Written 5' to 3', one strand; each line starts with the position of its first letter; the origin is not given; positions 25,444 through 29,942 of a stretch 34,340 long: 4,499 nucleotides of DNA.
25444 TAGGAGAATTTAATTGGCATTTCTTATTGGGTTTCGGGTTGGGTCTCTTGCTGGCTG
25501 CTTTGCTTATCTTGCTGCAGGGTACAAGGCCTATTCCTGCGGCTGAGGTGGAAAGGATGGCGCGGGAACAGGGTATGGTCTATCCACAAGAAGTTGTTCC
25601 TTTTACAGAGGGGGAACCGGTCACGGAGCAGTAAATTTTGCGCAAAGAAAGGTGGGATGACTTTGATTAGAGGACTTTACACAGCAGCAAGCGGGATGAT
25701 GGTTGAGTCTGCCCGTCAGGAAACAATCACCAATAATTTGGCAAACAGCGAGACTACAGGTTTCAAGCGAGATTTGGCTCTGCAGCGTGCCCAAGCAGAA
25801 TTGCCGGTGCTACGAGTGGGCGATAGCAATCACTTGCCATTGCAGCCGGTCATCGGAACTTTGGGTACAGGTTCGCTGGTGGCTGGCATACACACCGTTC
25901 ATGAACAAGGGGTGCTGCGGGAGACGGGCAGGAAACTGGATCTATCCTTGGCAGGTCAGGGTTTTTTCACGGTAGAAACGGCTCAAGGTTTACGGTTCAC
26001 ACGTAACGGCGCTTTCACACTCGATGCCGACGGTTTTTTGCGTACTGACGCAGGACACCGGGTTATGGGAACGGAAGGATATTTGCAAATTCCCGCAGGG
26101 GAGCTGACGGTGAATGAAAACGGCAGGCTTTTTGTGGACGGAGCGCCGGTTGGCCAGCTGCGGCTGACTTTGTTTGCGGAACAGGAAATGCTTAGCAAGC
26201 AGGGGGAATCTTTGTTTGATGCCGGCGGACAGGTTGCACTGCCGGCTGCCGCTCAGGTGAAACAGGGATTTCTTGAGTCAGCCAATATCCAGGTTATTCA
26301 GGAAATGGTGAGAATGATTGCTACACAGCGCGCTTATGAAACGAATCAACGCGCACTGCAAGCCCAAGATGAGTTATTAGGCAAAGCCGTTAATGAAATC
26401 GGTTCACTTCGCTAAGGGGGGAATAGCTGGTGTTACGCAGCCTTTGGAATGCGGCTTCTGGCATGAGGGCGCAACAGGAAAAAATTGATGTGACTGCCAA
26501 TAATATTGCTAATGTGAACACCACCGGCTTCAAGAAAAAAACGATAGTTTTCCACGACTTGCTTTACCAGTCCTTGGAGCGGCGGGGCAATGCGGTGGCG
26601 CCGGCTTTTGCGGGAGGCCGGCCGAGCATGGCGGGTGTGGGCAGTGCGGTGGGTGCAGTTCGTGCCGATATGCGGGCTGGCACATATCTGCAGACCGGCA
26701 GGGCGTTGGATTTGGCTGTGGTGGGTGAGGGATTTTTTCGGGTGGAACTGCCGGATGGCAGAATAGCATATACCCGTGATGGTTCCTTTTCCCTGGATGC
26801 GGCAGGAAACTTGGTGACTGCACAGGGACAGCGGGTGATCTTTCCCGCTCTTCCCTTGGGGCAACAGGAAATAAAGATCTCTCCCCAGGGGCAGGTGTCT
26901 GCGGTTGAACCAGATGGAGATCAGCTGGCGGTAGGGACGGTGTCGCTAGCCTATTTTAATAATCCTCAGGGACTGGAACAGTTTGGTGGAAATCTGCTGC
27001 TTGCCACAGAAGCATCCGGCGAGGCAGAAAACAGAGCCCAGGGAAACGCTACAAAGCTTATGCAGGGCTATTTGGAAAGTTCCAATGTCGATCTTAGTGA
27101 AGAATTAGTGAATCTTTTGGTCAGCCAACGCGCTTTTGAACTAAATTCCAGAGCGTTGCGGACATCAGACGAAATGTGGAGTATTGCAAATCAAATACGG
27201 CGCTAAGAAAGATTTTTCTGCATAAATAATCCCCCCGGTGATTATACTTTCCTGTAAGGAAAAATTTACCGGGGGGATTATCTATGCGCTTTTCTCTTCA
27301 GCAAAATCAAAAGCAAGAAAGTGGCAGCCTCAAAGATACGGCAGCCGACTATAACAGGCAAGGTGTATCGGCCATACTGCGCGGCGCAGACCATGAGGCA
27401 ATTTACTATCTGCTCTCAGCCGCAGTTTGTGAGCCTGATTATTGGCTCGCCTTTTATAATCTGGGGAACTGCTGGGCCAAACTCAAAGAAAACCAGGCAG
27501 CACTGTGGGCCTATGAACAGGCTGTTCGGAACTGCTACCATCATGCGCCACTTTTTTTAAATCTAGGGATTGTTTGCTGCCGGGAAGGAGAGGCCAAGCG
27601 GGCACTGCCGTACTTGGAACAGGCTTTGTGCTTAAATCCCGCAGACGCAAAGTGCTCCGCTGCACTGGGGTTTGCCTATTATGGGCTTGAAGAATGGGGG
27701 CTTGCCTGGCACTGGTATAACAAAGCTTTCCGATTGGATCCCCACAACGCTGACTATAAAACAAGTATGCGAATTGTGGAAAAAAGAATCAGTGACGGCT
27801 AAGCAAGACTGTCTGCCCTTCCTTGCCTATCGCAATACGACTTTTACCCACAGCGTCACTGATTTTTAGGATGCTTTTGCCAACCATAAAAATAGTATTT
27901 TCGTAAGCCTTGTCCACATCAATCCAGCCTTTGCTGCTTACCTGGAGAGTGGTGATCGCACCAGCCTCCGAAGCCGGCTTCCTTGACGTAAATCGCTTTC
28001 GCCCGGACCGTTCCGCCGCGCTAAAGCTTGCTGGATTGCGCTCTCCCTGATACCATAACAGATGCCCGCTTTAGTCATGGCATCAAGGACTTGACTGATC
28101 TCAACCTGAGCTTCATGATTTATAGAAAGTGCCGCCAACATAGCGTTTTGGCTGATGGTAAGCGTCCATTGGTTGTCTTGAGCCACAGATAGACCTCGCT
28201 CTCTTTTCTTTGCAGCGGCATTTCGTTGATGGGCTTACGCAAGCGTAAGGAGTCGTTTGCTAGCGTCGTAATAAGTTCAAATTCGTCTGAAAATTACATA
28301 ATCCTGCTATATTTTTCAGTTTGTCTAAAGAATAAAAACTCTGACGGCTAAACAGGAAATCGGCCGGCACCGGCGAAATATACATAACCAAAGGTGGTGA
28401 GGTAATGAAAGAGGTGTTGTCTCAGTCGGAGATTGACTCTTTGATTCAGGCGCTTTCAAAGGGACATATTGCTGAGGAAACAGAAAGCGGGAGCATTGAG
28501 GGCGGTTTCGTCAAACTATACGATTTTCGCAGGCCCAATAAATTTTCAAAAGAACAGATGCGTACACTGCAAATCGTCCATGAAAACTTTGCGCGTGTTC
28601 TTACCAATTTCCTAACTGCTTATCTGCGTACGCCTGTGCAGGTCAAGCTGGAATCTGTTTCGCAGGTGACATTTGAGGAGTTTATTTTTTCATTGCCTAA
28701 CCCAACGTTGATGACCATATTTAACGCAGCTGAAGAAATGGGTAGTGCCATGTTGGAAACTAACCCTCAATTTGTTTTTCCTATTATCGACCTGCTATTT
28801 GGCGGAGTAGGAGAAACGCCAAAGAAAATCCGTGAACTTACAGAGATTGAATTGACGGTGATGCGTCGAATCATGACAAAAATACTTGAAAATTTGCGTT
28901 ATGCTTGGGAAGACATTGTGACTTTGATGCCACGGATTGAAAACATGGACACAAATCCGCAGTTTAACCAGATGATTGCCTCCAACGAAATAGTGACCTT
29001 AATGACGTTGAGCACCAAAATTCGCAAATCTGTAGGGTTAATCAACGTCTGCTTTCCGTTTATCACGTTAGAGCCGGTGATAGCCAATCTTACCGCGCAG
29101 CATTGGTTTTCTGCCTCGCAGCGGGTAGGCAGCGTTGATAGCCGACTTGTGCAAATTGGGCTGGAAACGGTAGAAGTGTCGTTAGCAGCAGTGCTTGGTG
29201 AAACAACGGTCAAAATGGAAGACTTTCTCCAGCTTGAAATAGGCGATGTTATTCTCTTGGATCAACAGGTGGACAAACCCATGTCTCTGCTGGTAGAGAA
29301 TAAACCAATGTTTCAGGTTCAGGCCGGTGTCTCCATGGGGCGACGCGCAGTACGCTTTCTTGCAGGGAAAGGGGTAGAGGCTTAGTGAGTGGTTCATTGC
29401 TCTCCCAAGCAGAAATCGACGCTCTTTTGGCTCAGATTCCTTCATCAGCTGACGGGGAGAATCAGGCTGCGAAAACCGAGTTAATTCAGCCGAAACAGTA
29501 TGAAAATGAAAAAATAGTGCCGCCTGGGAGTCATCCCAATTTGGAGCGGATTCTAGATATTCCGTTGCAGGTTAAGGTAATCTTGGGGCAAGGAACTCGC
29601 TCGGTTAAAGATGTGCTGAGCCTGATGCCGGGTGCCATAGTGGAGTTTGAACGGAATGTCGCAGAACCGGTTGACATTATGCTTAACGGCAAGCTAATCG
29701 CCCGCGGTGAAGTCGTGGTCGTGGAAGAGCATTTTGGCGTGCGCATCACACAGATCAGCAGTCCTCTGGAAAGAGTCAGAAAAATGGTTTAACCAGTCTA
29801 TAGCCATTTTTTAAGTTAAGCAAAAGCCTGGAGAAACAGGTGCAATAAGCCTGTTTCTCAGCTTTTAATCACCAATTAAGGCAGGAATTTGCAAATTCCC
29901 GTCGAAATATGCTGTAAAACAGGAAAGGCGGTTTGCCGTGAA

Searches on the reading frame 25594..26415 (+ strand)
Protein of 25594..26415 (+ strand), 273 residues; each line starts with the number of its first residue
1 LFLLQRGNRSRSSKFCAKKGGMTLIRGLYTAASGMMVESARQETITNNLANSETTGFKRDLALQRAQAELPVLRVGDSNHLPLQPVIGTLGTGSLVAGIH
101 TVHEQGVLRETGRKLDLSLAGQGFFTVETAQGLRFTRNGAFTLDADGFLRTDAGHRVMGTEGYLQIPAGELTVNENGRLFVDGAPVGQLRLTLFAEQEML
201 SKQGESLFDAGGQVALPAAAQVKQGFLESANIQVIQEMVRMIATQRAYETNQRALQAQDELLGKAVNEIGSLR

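Call 3: search_protein_families(library=pfam, proteins=[window:25594-26415:+], max_evalue=0.01)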
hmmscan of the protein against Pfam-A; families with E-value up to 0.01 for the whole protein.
window:25594-26415:+ (273 aa): 3 families
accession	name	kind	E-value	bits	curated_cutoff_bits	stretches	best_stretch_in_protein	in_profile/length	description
PF06429.18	Flg_bbr_C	-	1.7e-17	63.1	23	1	223-267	1-45/46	Flagellar basal body rod FlgEFG protein C-terminal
PF22692.1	LlgE_F_G_D1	-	9.4e-12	45.4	27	1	120-179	3-62/64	Flagellar hook protein FlgE/F/G D1 domain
PF00460.25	Flg_bb_rod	-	1.3e-10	41.5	20.7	1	28-58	1-31/31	Flagella basal body rod protein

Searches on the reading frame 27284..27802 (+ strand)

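Call 38: search_protein_families(library=pfam, proteins=[window:27284-27802:+], max_evalue=0.001)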
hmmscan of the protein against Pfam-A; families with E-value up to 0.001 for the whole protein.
window:27284-27802:+ (172 aa): 10 families
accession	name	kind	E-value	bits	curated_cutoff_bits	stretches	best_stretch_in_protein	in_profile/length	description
PF00515.34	TPR_1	-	1.1e-09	38.2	27.8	0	90-119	3-32/34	Tetratricopeptide repeat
PF07719.23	TPR_2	-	3.4e-09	36.5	27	0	126-155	5-34/34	Tetratricopeptide repeat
PF13414.12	TPR_11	-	1.5e-06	28.2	26.8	0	99-134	5-40/42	TPR repeat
PF13424.12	TPR_12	-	3.8e-06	27.4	30.1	0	57-115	6-72/77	Tetratricopeptide repeat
PF13428.12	TPR_14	-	2.3e-05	25.1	23.5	0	92-128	5-41/44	Tetratricopeptide repeat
PF14559.12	TPR_19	-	3.8e-05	24.4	25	1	101-160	4-63/68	Tetratricopeptide repeat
PF13371.12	TPR_9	-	7.4e-05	23.1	35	0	100-157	7-64/73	Tetratricopeptide repeat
PF13432.12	TPR_16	-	8.8e-05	23.3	32.7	0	46-82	26-59/65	Tetratricopeptide repeat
PF13176.12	TPR_7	-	0.00012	22.3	27.9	0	91-121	2-34/36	Tetratricopeptide repeat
PF13181.12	TPR_8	-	0.00031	21.1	25.7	0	90-120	3-33/34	Tetratricopeptide repeat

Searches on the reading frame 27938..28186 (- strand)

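Call 38: search_protein_families(library=pfam, proteins=[window:27938-28186:-], max_evalue=0.001)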
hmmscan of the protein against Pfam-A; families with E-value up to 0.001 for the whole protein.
window:27938-28186:- (82 aa): 1 family
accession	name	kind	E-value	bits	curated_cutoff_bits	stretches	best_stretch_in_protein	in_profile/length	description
PF20250.3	FapA_N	-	5.6e-07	29.5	27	1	8-59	2-56/178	Flagellar Assembly Protein A N-terminal region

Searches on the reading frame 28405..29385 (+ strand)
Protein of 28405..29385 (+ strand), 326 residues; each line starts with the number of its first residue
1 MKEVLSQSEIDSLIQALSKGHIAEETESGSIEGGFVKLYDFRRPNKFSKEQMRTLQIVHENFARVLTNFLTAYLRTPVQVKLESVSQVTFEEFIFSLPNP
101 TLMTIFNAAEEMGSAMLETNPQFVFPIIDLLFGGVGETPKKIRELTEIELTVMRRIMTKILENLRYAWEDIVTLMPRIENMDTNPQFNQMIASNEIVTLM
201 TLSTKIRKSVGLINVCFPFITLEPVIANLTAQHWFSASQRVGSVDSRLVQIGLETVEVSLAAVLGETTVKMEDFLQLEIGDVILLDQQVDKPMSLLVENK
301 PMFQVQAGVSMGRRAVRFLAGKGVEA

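Call 38: search_protein_families(library=pfam, proteins=[window:28405-29385:+], max_evalue=0.001)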
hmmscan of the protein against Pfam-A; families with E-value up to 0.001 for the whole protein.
window:28405-29385:+ (326 aa): 2 families
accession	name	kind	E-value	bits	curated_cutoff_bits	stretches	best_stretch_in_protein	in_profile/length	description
PF02154.20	FliM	-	2.4e-62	210.7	27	1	39-229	1-192/192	Flagellar motor switch protein FliM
PF01052.25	FliMN_C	-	8.8e-19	67.7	23.8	1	253-317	3-67/73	Type III flagellar switch regulator (C-ring) FliN C-term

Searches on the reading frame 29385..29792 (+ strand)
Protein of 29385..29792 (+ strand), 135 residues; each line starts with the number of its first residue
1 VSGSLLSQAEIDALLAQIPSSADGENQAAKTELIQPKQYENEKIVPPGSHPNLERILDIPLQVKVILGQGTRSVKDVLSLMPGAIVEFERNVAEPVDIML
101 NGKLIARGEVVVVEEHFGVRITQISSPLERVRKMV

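Call 38: search_protein_families(library=pfam, proteins=[window:29385-29792:+], max_evalue=0.001)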
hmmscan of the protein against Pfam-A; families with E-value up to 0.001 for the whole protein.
window:29385-29792:+ (135 aa): 1 family
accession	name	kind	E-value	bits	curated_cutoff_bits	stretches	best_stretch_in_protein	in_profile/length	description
PF01052.25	FliMN_C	-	1.3e-21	76.7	23.8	1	54-124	1-71/73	Type III flagellar switch regulator (C-ring) FliN C-term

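Call 62: find_encoding_contigs(protein=window:29385-29792:+, flank=6000, max_places=8)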
Protein window:29385-29792:+ (135 aa): 7 contigs read that carry it; 7 places shown.
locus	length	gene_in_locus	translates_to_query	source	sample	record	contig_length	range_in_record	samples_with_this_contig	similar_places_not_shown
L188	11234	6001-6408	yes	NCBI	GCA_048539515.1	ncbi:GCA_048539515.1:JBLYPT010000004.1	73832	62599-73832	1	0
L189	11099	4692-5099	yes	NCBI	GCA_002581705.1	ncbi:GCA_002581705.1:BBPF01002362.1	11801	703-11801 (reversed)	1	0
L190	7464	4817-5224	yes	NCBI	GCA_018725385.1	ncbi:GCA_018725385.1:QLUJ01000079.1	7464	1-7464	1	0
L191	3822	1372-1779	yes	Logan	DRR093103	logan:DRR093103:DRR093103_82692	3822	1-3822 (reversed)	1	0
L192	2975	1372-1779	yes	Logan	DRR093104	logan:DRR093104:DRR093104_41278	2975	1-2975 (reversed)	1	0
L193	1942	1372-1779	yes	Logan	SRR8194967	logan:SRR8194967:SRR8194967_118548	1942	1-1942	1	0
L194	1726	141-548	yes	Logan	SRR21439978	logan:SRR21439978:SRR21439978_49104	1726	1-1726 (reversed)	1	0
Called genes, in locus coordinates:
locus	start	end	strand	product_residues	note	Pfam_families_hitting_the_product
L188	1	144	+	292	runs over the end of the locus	PF02374:ArsA_ATPase (faint), PF10609:ParA, PF13614:AAA_31, PF00142:Fer4_NifH (weak), PF01656:CbiA, PF06564:CBP_BcsQ (weak), PF09140:MipZ (weak)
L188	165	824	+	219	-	PF12945:PilZNR, PF07238:PilZ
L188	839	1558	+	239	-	PF04542:Sigma70_r2, PF04539:Sigma70_r3, PF08281:Sigma70_r4_2, PF04545:Sigma70_r4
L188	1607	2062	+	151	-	PF19610:DUF6115, PF10975:DUF2802 (weak)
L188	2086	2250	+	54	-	-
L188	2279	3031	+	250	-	PF00460:Flg_bb_rod, PF22692:LlgE_F_G_D1, PF06429:Flg_bbr_C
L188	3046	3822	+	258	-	PF00460:Flg_bb_rod, PF22692:LlgE_F_G_D1, PF06429:Flg_bbr_C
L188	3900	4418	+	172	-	PF13424:TPR_12 (faint), PF00515:TPR_1 (faint), PF07719:TPR_2 (faint), PF21033:RMD1-3 (faint), PF13414:TPR_11 (faint)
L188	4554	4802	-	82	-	PF20250:FapA_N (weak)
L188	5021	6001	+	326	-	PF02154:FliM, PF01052:FliMN_C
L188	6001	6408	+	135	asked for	PF01052:FliMN_C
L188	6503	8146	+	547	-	PF04509:CheC, PF13690:CheX (weak), PF04509:CheC, PF01052:FliMN_C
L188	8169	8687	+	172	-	PF01584:CheW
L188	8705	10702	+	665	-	PF01627:Hpt, PF07194:P2, PF02895:H-kinase_dim, PF02518:HATPase_c, PF01584:CheW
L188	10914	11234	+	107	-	PF00072:Response_reg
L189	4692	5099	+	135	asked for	PF01052:FliMN_C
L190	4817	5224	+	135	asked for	PF01052:FliMN_C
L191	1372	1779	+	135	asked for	PF01052:FliMN_C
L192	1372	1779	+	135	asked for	PF01052:FliMN_C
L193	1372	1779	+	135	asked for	PF01052:FliMN_C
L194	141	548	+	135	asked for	PF01052:FliMN_C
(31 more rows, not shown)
